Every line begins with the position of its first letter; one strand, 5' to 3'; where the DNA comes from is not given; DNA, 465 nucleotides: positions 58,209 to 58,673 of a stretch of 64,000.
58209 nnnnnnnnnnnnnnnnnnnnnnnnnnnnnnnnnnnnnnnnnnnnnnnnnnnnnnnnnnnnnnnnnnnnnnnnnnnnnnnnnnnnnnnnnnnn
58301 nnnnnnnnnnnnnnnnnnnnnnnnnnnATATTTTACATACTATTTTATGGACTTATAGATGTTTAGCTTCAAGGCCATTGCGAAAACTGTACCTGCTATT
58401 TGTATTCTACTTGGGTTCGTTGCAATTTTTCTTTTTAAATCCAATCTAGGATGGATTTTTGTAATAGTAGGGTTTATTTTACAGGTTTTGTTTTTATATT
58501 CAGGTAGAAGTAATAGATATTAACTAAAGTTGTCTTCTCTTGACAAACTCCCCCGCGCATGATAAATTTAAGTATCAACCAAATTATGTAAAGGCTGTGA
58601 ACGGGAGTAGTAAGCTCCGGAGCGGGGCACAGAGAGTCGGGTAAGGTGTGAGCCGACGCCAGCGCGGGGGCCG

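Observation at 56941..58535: AT-rich islet with a stand-alone archaeal-type ATPase and a tiny membrane ORF, inserted at the end of the rpsB-cdsA string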

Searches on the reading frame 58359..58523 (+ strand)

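Call 3: search_protein_families(library=pfam, proteins=[window:58359-58523:+], max_evalue=1)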
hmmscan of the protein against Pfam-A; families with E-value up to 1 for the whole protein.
window:58359-58523:+ (54 aa): 0 families

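Call 4: search_protein_families(library=padloc, proteins=[window:58359-58523:+], max_evalue=1)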
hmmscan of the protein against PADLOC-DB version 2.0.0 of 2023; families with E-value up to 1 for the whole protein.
window:58359-58523:+ (54 aa): 0 families

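Call 5: search_protein_families(library=ncbifam, proteins=[window:58359-58523:+], max_evalue=1)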
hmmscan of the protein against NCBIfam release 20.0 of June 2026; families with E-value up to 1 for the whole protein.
window:58359-58523:+ (54 aa): 1 family
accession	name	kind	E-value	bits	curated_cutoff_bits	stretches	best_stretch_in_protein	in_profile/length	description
NF010229.0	PRK13682.1-4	equivalog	0.0034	17.4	52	1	14-51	14-51/53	hypothetical protein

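Call 67: search_protein_families(library=phrogs, proteins=[window:58359-58523:+], max_evalue=0.01)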
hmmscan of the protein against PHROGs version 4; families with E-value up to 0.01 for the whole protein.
window:58359-58523:+ (54 aa): 0 families
